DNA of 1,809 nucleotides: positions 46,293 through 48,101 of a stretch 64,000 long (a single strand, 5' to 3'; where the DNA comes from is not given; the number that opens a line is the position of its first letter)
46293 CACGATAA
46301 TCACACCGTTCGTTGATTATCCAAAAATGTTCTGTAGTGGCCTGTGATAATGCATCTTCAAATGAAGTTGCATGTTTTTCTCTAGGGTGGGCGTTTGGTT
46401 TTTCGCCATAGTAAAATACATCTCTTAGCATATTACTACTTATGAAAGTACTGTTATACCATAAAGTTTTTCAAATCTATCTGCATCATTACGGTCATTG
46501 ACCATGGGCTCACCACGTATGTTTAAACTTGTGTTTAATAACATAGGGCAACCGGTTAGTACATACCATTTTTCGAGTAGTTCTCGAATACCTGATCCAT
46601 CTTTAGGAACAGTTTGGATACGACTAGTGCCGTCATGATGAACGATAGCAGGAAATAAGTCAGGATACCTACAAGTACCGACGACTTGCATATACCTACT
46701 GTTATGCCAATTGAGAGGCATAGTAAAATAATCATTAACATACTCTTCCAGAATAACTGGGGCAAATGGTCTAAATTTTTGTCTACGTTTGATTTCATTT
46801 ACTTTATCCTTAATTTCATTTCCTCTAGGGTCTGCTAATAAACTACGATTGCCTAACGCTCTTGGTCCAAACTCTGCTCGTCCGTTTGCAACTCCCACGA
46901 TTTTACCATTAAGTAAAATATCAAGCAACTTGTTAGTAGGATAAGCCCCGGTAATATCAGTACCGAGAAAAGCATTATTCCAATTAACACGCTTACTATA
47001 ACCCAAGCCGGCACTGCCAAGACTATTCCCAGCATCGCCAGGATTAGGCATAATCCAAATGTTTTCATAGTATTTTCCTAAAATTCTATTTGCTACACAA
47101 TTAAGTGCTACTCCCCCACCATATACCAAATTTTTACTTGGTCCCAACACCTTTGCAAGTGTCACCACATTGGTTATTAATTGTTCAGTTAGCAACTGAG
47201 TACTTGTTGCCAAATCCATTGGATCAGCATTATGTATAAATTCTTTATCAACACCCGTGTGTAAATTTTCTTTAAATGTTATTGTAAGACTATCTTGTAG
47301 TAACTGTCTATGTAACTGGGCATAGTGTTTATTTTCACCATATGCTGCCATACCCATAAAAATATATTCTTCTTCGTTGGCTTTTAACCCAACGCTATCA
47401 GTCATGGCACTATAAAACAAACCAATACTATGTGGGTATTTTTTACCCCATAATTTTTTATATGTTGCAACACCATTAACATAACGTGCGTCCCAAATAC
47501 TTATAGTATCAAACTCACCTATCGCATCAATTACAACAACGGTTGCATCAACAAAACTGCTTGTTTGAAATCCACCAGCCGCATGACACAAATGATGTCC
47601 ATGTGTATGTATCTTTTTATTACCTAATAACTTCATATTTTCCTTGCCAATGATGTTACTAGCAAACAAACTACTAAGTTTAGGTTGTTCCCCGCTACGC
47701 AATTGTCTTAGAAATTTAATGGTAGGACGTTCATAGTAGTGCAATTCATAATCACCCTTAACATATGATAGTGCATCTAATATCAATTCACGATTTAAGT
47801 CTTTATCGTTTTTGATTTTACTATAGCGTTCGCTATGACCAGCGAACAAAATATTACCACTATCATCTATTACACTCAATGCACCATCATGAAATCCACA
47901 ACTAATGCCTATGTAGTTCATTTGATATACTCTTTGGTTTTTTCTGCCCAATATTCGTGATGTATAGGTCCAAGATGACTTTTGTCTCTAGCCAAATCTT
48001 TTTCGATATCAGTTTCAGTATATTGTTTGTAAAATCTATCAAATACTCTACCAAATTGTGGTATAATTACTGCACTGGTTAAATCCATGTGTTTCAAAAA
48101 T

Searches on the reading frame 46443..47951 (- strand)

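Call 67: search_protein_families(library=phrogs, proteins=[window:46443-47951:-], max_evalue=0.00001)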
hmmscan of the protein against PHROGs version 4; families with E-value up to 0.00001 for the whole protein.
window:46443-47951:- (503 aa): 2 families
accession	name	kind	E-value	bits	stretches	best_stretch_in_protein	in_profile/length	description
phrog_1601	-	moron, auxiliary metabolic gene and host takeover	6.1e-92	310.3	1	11-492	1-509/528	Nol-like carbamoyltransferase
phrog_20469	-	moron, auxiliary metabolic gene and host takeover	1e-25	91.5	1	347-490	12-157/181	Nol-like carbamoyltransferase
